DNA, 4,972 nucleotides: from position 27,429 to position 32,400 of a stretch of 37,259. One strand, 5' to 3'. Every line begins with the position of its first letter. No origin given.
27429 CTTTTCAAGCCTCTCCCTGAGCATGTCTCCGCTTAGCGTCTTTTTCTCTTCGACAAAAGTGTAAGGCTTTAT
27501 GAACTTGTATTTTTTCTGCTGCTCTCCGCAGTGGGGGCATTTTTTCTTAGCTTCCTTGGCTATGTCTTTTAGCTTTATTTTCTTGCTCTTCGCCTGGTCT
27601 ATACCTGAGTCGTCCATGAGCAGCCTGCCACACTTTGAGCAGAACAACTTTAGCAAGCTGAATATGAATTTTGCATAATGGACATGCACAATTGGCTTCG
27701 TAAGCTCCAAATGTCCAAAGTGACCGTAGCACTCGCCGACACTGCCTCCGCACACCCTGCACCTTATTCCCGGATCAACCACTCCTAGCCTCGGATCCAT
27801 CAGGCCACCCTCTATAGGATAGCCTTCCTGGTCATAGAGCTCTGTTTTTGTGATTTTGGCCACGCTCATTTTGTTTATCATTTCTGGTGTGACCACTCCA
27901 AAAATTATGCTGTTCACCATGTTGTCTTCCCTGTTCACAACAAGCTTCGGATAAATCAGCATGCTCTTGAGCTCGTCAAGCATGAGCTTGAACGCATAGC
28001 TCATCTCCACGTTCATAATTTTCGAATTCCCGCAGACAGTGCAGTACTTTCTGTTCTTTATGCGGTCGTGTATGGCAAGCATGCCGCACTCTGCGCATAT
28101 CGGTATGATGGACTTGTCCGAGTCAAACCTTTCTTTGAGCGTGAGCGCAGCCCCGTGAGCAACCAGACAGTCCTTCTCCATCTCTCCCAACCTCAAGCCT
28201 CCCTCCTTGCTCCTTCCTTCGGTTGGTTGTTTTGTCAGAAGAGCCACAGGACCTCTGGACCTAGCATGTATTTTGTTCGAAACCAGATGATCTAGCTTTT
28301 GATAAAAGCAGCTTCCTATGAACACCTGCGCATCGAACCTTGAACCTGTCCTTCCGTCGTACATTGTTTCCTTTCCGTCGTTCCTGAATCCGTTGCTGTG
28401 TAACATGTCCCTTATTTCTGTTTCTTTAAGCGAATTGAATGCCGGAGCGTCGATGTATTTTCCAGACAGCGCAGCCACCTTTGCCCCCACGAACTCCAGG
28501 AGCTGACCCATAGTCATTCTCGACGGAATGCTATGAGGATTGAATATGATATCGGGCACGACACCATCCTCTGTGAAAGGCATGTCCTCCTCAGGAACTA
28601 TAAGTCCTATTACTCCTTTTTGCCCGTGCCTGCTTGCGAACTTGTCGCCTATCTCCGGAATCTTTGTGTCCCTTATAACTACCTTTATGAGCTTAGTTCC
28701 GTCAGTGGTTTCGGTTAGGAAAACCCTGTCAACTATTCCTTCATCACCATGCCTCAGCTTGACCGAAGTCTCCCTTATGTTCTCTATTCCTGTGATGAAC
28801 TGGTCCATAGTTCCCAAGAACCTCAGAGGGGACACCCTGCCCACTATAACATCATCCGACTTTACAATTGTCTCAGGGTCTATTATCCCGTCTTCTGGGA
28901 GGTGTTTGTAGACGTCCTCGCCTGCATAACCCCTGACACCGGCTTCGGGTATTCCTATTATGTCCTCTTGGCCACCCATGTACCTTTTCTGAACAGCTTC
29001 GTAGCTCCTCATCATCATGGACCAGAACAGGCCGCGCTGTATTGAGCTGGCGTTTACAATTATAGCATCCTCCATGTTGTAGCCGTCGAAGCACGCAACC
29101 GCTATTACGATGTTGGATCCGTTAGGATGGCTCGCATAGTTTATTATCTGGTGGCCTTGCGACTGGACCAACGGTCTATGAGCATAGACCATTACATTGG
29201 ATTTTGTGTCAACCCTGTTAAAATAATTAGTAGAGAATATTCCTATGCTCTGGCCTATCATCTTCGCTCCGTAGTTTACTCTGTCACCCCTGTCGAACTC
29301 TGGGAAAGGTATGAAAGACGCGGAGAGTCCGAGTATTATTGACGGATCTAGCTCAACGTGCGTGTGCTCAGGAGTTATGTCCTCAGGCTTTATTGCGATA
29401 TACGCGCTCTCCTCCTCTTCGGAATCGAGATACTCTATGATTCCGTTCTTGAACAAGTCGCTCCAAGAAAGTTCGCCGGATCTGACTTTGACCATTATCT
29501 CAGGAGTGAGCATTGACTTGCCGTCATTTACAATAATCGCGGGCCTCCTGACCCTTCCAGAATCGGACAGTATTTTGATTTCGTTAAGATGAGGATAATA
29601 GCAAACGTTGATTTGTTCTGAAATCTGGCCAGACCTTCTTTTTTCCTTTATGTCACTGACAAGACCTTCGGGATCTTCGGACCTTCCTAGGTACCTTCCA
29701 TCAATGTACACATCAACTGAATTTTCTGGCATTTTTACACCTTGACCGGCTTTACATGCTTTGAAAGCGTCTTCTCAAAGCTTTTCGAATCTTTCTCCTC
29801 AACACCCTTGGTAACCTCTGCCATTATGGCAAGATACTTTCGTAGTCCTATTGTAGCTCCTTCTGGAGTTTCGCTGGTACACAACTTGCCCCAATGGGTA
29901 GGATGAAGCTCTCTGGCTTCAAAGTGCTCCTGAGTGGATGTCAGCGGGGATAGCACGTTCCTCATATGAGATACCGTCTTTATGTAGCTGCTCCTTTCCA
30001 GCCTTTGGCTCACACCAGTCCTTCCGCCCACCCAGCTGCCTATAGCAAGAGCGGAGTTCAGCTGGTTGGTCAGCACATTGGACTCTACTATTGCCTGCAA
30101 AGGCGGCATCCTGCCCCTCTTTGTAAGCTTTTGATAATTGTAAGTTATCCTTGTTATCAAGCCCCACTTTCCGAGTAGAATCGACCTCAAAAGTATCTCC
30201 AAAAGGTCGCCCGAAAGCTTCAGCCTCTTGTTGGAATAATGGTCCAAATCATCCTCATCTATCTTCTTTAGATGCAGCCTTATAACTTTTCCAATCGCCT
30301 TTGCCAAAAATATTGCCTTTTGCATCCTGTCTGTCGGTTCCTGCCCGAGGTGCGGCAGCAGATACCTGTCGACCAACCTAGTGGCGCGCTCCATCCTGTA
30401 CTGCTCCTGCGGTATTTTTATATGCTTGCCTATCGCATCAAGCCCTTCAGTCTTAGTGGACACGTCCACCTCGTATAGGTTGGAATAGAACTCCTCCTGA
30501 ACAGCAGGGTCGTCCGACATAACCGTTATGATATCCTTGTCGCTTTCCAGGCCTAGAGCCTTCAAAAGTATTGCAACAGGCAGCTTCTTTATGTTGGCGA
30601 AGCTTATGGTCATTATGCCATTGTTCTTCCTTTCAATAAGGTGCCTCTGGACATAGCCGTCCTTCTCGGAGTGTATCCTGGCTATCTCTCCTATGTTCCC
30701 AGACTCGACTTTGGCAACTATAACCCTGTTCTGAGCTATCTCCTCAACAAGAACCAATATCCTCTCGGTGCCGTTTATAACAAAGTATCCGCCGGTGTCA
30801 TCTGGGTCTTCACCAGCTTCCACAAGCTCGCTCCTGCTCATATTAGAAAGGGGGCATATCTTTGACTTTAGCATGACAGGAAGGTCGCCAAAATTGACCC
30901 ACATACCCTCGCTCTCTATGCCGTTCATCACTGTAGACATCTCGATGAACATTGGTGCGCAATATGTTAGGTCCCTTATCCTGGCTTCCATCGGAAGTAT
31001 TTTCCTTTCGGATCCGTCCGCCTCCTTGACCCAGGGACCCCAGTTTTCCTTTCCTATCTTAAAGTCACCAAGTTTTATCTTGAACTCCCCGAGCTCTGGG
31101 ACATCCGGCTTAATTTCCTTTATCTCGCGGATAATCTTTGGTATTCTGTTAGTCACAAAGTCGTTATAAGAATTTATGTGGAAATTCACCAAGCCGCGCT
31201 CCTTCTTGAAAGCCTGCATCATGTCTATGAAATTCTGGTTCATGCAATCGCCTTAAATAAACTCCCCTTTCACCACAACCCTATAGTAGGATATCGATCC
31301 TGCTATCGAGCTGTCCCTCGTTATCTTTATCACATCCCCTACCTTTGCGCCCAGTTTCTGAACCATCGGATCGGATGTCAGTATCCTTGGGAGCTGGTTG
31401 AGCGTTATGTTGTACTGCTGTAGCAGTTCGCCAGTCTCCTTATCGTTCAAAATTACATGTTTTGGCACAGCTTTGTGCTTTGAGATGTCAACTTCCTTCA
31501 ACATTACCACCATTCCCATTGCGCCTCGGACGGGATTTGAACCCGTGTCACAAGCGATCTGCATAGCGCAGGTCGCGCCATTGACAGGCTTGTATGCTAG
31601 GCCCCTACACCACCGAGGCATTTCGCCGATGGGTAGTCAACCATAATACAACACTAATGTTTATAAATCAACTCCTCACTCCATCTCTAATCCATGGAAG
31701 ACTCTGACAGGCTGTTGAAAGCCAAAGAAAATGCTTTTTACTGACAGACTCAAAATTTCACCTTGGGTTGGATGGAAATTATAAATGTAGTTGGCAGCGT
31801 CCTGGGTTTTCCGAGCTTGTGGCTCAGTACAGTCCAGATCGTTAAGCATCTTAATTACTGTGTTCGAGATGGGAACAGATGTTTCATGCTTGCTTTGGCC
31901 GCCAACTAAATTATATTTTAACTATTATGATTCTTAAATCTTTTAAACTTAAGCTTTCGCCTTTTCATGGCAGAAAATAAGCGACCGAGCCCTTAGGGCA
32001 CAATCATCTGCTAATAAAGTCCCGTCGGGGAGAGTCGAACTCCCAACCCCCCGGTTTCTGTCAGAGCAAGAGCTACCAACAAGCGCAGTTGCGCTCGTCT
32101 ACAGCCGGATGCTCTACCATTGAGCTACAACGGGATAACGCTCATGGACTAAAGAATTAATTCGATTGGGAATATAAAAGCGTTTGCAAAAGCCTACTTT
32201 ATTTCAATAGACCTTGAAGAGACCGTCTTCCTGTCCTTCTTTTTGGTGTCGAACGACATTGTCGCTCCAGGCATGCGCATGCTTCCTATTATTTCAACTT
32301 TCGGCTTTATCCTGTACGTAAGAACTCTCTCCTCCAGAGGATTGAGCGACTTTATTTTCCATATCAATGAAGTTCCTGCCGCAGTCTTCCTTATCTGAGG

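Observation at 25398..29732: RNA polymerase subunits B' and A' are fused in frame into one 1444-aa polypeptide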

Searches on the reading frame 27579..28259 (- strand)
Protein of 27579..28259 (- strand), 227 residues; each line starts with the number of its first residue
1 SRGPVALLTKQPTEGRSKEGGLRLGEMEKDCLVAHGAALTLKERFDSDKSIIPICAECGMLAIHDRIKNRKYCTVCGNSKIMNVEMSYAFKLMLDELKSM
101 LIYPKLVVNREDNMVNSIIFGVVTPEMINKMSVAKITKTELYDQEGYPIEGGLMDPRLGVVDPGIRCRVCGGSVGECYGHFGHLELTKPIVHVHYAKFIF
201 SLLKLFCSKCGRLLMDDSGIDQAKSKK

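Call 16: search_solved_structures(query=window:27579-28259:-, show_alignments=5, max_evalue=1e-10)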
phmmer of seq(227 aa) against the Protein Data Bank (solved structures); distinct sequences matched with E-value up to 1e-10: 55.
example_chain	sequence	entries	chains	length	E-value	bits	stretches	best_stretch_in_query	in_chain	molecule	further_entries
3qqc_A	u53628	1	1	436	7e-61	208.9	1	51-223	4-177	DNA-directed RNA polymerase subunit b, DNA-directed RNA polymerase subunit a', DNA-directe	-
8cro_A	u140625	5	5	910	9.5e-39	136.5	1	114-223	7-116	DNA-directed RNA polymerase subunit Rpo1N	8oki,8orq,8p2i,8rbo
36ro_A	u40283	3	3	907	1.3e-38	136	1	114-223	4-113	DNA-directed RNA polymerase subunit Rpo1N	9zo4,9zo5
4qiw_A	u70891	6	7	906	3.3e-38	134.7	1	114-223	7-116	DNA-directed RNA polymerase | DNA-directed RNA polymerase subunit | DNA-directed RNA polymerase subunit A'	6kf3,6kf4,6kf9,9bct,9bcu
36ro_B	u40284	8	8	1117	4.6e-36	127.7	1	1-108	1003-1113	DNA-directed RNA polymerase subunit beta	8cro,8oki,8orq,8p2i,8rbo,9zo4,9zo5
4qiw_B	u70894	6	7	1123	5e-35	124.4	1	1-107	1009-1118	DNA-directed RNA polymerase | DNA-directed RNA polymerase subunit beta | DNA-directed RNA polymerase subunit B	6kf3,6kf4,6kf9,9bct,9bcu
2waq_A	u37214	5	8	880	7.9e-34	120.4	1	114-221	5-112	DNA-DIRECTED RNA POLYMERASE RPO1N SUBUNIT | DNA-DIRECTED RNA POLYMERASE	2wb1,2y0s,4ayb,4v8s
36rp_A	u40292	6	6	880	8.1e-34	120.4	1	113-222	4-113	DNA-directed RNA polymerase subunit Rpo1N | DNA-directed RNA polymerase subunit A'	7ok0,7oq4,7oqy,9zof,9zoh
2pmz_A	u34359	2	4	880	2.2e-33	119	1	114-221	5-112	DNA-directed RNA polymerase subunit A | DNA-directed RNA polymerase subunit A'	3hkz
36rp_B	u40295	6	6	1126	1.8e-32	116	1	1-114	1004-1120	DNA-directed RNA polymerase subunit Rpo2 | DNA-directed RNA polymerase subunit B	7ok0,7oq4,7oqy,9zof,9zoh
2pmz_B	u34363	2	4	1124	1.2e-30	110.1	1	1-109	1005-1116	DNA-directed RNA polymerase subunit B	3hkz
2waq_B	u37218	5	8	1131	2.7e-30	108.9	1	1-109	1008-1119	DNA-DIRECTED RNA POLYMERASE RPO2 SUBUNIT | DNA-DIRECTED RNA POLYMERASE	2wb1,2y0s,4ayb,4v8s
3h0g_A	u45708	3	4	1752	1.6e-25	93.2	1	115-218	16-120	DNA-directed RNA polymerase II subunit rpb1 | RNA polymerase II subunit Rpb1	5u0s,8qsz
5x4z_B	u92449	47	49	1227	1.3e-24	90.3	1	1-111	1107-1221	DNA-directed RNA polymerase subunit beta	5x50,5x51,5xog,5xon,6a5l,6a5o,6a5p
8jch_B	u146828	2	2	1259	1.5e-24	90.1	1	1-116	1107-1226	DNA-directed RNA polymerase II subunit RPB2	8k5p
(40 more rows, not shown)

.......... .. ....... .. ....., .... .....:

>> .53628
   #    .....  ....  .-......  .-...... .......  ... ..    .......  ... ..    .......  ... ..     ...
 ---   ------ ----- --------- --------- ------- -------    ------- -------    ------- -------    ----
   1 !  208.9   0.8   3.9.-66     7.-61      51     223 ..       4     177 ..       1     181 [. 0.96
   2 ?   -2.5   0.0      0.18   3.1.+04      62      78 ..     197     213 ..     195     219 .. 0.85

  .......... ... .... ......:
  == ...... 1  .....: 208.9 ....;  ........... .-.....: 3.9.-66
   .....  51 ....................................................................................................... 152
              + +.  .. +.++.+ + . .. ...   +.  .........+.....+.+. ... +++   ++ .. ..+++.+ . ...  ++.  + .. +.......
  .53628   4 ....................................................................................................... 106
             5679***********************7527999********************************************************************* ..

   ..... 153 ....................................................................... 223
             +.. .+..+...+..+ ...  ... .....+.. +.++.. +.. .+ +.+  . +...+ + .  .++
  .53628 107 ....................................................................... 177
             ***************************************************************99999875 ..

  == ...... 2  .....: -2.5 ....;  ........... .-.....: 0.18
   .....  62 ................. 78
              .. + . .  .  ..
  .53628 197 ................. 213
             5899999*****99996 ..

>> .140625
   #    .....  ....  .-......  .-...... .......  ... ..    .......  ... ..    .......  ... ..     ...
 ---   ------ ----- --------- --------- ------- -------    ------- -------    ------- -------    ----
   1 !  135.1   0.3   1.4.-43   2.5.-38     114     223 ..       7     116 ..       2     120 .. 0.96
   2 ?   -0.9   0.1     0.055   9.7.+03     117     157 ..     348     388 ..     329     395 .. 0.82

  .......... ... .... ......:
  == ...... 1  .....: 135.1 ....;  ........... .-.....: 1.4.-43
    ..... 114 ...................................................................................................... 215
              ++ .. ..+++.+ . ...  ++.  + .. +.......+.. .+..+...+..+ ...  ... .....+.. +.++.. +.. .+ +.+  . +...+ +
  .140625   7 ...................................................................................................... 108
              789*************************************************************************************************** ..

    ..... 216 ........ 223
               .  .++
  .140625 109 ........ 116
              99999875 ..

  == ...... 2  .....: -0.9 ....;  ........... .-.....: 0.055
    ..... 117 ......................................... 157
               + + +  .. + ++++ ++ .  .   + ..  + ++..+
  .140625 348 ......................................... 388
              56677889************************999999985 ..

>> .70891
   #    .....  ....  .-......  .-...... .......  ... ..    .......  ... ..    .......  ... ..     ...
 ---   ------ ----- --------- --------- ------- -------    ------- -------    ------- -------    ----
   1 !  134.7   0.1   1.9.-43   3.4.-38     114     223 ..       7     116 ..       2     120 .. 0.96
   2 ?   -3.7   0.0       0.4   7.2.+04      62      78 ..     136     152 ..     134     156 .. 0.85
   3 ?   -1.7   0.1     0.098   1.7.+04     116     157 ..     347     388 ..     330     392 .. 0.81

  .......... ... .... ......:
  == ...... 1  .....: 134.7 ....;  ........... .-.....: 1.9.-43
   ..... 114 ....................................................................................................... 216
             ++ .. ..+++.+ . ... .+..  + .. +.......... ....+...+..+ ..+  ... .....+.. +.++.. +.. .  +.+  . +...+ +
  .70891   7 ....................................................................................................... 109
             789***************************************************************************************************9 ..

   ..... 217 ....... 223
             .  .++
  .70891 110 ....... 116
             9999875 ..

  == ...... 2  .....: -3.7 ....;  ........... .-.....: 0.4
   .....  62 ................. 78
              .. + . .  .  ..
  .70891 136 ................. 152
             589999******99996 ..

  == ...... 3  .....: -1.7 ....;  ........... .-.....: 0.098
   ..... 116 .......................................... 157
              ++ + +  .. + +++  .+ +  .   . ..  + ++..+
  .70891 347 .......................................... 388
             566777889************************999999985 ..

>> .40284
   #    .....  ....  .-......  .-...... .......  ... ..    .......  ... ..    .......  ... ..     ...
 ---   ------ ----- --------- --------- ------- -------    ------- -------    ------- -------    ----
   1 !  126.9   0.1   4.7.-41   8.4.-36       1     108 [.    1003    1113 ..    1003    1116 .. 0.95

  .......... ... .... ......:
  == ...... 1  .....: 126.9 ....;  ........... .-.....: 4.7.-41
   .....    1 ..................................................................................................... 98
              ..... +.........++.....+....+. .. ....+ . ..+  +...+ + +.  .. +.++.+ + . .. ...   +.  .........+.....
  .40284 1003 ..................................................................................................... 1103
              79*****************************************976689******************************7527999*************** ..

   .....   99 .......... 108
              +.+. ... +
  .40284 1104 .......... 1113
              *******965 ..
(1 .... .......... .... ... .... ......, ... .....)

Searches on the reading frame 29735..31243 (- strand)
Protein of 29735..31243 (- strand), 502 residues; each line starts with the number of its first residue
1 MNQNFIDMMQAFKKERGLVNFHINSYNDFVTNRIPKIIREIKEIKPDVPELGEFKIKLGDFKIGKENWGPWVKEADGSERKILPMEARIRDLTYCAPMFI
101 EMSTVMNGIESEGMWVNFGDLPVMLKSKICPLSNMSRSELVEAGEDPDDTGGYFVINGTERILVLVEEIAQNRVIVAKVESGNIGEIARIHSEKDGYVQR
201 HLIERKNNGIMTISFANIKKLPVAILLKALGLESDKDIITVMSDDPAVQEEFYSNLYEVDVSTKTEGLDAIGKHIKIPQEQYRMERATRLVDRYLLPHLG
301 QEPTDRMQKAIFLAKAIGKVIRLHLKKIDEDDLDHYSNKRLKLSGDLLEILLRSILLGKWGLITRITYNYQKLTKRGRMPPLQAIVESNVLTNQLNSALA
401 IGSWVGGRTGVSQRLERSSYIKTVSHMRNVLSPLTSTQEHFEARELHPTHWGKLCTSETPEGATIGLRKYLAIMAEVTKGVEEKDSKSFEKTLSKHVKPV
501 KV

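Call 5: search_protein_families(library=pfam, proteins=[window:29735-31243:-])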
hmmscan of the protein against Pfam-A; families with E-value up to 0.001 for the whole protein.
window:29735-31243:- (502 aa): 3 families
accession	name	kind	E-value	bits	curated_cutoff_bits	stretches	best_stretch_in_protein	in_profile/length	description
PF04563.20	RNA_pol_Rpb2_1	-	1.9e-43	148.9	28.2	1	17-391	1-201/203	RNA polymerase beta subunit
PF04561.19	RNA_pol_Rpb2_2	-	2.6e-24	86.4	21.7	1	171-342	2-190/190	RNA polymerase Rpb2, domain 2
PF04565.21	RNA_pol_Rpb2_3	-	5.9e-21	74.8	21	1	413-477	1-68/68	RNA polymerase Rpb2, domain 3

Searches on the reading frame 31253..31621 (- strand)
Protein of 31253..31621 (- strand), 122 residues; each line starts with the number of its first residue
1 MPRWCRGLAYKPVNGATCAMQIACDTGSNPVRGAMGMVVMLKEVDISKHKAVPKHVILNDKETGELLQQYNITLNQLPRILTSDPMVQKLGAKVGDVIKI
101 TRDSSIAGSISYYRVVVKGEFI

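Call 5: search_protein_families(library=pfam, proteins=[window:31253-31621:-])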
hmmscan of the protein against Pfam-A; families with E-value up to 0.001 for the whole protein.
window:31253-31621:- (122 aa): 1 family
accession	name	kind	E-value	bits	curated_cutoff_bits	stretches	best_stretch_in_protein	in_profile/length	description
PF01191.24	RNA_pol_Rpb5_C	-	2.4e-29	101.4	23.5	1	44-116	1-73/73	RNA polymerase Rpb5, C-terminal domain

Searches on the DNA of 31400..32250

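Call 64: search_rna_families(source=window, start=31400, end=32250, threshold=gathering, show_alignments=3)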
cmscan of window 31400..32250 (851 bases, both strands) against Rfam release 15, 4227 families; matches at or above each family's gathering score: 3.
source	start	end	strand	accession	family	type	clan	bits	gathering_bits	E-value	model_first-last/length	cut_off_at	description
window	31789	31906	-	RF00001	5S_rRNA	Gene; rRNA;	CL00113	68.1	38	4.4e-14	1-120/120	no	5S ribosomal RNA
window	32020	32134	-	RF00005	tRNA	Gene; tRNA;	CL00001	54.1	29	9.9e-11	1-71/71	no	tRNA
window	31522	31619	-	RF00005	tRNA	Gene; tRNA;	CL00001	50.8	29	8.2e-10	1-71/71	no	tRNA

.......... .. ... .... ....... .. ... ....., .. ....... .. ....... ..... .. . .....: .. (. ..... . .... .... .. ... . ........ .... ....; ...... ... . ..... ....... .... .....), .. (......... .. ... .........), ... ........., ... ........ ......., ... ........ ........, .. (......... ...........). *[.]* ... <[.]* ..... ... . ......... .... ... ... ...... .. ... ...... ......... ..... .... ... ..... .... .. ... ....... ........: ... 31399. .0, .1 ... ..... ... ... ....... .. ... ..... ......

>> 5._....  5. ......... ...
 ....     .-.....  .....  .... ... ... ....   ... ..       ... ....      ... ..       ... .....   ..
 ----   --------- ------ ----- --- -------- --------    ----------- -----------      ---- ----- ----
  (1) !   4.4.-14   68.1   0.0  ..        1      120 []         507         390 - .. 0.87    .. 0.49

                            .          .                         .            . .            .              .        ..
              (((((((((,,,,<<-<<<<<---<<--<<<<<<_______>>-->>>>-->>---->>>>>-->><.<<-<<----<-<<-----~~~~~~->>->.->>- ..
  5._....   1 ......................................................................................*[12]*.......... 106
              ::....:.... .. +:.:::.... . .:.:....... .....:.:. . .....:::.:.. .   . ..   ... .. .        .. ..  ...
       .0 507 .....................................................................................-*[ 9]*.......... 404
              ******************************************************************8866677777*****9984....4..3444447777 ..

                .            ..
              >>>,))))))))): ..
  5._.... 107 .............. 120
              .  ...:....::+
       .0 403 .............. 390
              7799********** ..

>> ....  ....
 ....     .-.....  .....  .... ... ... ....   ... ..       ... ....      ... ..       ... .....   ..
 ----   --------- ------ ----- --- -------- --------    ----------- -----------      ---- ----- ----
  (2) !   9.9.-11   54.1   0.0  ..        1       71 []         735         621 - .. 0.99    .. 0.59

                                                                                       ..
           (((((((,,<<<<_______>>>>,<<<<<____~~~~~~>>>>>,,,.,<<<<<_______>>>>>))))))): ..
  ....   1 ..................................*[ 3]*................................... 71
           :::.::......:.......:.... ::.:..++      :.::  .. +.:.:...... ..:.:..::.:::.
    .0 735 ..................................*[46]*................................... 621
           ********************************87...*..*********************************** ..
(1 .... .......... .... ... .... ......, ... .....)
